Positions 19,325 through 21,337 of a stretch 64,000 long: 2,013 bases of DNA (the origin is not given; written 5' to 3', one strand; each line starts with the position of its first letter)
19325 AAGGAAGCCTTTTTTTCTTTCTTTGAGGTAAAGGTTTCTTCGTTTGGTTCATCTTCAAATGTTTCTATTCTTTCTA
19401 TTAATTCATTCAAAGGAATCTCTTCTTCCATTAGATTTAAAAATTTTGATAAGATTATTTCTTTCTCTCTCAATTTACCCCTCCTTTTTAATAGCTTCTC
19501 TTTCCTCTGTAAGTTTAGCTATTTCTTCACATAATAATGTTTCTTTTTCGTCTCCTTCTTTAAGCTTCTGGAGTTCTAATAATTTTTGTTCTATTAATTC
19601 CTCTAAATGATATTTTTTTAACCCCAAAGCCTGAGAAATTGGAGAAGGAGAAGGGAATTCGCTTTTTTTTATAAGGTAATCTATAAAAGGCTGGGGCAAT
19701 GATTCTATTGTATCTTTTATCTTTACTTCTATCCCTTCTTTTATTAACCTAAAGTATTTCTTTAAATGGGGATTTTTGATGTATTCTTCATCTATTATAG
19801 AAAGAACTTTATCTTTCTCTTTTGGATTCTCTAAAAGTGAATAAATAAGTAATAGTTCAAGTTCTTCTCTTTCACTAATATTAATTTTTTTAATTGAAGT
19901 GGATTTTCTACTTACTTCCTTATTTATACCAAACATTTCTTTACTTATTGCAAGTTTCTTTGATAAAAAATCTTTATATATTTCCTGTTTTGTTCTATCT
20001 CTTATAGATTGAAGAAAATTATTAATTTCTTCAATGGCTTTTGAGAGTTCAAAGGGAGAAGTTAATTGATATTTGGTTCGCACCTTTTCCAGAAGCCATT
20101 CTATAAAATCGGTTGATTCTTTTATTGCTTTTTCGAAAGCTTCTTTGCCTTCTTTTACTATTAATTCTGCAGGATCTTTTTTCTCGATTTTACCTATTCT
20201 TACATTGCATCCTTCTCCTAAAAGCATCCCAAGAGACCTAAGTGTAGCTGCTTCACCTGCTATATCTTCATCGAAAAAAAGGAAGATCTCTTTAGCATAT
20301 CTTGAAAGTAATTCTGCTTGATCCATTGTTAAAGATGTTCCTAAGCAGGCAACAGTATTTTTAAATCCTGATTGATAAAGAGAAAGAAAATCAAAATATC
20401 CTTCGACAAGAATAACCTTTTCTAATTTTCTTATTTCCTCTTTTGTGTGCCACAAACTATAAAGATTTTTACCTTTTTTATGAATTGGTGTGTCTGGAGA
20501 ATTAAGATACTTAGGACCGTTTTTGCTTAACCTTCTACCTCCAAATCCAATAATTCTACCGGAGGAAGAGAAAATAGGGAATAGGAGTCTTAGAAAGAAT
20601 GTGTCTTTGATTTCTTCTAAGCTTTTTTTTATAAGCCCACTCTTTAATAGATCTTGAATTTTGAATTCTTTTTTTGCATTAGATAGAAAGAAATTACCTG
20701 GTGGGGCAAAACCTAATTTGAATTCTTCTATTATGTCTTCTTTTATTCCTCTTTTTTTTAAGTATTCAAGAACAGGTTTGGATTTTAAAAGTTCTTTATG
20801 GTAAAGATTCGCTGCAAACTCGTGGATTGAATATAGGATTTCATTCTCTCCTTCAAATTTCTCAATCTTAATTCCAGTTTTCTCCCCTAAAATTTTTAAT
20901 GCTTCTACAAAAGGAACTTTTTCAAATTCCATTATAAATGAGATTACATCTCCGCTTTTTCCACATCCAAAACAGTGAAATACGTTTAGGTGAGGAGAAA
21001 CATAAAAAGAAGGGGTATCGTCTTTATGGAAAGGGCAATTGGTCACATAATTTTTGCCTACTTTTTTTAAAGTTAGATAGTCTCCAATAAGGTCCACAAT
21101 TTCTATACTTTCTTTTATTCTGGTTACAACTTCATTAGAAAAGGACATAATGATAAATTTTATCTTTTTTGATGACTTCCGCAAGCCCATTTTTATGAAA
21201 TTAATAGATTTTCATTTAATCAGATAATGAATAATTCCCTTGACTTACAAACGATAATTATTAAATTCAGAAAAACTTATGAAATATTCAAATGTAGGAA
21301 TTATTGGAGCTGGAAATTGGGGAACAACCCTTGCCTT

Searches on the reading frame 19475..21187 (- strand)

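Call 96: search_protein_families(library=pfam, proteins=[window:19475-21187:-], max_evalue=0.0001)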
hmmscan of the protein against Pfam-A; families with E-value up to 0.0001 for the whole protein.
window:19475-21187:- (570 aa): 7 families
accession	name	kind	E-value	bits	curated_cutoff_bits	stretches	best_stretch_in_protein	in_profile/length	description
PF01807.25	Zn_ribbon_DnaG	-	4.6e-34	116.6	24.9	1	18-110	3-95/98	CHC2 zinc finger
PF08275.17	DNAG_N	-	4.7e-33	114.4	26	1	129-247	2-126/128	DNA primase catalytic core, N-terminal domain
PF13155.12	Toprim_2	-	1.1e-19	71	22.1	1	259-342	1-87/88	Toprim-like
PF13662.12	Toprim_4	-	2.4e-19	69.7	25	1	257-330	2-82/85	Toprim domain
PF01751.28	Toprim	-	1e-11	45.3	23.1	1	258-328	2-90/96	Toprim domain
PF13362.12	Toprim_3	-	2.2e-06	28.5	27.2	1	258-349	2-95/95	Toprim domain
PF10410.14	DnaB_bind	-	1.4e-05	25.7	20.6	1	362-417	1-56/56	DnaB-helicase binding domain of primase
